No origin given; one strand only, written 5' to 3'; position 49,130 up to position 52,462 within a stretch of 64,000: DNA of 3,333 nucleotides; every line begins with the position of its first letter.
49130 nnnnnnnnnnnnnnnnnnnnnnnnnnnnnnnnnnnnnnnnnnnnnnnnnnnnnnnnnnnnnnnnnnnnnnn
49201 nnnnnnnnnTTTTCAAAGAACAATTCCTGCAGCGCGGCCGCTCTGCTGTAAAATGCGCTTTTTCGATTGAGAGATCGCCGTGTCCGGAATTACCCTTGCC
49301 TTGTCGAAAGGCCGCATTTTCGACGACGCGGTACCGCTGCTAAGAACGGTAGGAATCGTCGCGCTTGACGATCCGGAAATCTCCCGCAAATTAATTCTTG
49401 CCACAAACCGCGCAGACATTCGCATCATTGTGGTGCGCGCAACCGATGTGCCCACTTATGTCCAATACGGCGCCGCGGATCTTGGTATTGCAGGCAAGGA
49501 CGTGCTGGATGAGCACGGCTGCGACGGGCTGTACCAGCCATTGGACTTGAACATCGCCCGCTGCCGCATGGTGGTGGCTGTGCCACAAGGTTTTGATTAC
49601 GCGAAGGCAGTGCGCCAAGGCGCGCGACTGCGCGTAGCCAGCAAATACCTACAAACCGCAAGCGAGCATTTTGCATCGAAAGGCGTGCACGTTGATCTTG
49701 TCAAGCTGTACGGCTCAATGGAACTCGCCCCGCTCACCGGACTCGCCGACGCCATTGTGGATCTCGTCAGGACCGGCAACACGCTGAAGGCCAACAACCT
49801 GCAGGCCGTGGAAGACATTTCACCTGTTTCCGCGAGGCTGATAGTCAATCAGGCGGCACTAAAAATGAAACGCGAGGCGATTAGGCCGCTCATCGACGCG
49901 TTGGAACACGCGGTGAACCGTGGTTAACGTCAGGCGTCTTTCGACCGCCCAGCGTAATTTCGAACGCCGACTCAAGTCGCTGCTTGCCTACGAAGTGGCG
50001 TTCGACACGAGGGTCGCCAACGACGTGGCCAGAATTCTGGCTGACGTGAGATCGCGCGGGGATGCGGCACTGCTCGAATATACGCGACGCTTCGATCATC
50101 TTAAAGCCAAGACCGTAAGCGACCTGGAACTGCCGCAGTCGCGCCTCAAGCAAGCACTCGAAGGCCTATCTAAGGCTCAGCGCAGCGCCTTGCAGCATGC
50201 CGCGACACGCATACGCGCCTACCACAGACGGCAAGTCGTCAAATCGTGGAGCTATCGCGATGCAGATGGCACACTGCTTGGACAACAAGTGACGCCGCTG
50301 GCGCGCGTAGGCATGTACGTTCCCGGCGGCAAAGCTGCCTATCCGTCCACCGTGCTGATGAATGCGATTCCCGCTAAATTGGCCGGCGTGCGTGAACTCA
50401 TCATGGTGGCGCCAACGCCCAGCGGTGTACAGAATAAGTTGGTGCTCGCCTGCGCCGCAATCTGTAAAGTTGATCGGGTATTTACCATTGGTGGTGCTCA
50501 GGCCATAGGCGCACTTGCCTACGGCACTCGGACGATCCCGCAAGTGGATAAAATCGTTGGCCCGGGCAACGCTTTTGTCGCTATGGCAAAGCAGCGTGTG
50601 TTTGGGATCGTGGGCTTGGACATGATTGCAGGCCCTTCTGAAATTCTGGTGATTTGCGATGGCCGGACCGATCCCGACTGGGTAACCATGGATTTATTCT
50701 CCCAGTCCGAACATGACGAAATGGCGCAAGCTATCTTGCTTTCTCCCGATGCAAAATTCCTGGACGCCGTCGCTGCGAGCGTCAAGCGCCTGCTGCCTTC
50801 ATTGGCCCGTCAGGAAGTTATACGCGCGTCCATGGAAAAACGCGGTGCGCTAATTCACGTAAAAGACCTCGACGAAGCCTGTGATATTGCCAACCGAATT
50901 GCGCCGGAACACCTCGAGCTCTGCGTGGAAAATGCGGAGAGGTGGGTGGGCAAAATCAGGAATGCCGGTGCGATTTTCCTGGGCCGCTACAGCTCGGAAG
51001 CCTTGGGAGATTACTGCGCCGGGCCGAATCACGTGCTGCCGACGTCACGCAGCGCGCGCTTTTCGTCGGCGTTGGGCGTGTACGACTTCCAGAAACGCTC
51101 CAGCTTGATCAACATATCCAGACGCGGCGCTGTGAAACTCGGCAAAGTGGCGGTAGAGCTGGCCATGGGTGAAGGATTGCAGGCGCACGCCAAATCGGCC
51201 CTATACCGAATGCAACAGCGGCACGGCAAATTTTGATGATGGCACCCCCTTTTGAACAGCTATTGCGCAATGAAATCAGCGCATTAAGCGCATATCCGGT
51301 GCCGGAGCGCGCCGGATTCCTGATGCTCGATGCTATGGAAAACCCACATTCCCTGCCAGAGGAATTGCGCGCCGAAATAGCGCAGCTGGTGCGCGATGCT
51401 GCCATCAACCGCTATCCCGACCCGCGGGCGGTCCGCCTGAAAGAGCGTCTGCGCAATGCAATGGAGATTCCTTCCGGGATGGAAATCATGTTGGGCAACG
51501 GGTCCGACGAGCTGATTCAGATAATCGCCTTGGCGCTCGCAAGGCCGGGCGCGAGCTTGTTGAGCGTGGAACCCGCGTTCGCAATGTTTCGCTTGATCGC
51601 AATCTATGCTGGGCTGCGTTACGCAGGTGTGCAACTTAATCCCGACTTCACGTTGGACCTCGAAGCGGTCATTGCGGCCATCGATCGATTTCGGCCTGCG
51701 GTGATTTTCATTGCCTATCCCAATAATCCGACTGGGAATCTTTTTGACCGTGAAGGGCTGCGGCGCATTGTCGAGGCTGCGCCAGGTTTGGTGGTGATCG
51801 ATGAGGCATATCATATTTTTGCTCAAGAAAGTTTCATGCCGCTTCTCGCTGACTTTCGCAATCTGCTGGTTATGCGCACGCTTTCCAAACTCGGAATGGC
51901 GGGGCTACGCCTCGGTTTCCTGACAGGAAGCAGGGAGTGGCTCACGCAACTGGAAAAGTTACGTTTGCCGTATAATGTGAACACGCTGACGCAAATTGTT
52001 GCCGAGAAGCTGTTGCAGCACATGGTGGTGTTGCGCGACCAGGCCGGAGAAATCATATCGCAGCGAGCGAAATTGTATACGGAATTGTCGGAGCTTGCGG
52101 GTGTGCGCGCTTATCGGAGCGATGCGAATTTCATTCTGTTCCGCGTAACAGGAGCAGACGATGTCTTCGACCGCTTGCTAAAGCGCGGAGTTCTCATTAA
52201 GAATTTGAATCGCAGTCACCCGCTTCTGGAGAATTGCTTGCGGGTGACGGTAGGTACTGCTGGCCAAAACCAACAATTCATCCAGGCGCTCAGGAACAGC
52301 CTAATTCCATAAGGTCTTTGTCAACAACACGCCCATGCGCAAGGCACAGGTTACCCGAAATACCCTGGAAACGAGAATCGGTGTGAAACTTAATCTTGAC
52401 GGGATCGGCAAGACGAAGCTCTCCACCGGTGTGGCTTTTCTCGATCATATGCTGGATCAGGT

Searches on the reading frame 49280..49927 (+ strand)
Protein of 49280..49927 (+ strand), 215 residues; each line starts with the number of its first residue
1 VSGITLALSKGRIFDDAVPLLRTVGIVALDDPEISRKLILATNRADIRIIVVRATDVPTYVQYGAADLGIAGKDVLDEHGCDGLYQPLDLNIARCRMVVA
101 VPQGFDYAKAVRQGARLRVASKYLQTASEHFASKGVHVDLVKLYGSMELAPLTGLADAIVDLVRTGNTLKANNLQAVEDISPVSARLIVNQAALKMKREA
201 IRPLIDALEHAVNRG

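Call 36: search_protein_families(library=pfam, proteins=[window:49280-49927:+], max_evalue=1e-8)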
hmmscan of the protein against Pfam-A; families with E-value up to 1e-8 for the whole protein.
window:49280-49927:+ (215 aa): 1 family
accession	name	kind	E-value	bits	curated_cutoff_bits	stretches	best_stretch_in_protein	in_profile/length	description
PF01634.23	HisG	-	4.7e-55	186.3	25.5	1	53-209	1-157/158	ATP phosphoribosyltransferase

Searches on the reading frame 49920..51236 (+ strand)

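Call 36: search_protein_families(library=pfam, proteins=[window:49920-51236:+], max_evalue=1e-8)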
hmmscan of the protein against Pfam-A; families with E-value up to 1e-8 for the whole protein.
window:49920-51236:+ (438 aa): 1 family
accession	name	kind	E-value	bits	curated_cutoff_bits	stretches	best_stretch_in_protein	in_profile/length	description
PF00815.25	Histidinol_dh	-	1.3e-163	545.2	27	1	30-431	9-411/411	Histidinol dehydrogenase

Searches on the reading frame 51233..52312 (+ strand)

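Call 36: search_protein_families(library=pfam, proteins=[window:51233-52312:+], max_evalue=1e-8)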
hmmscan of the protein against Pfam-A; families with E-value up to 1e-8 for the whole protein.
window:51233-52312:+ (359 aa): 1 family
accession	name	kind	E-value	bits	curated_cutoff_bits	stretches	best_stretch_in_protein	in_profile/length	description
PF00155.27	Aminotran_1_2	-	9e-50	170.3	19.7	1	34-353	8-361/361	Aminotransferase class I and II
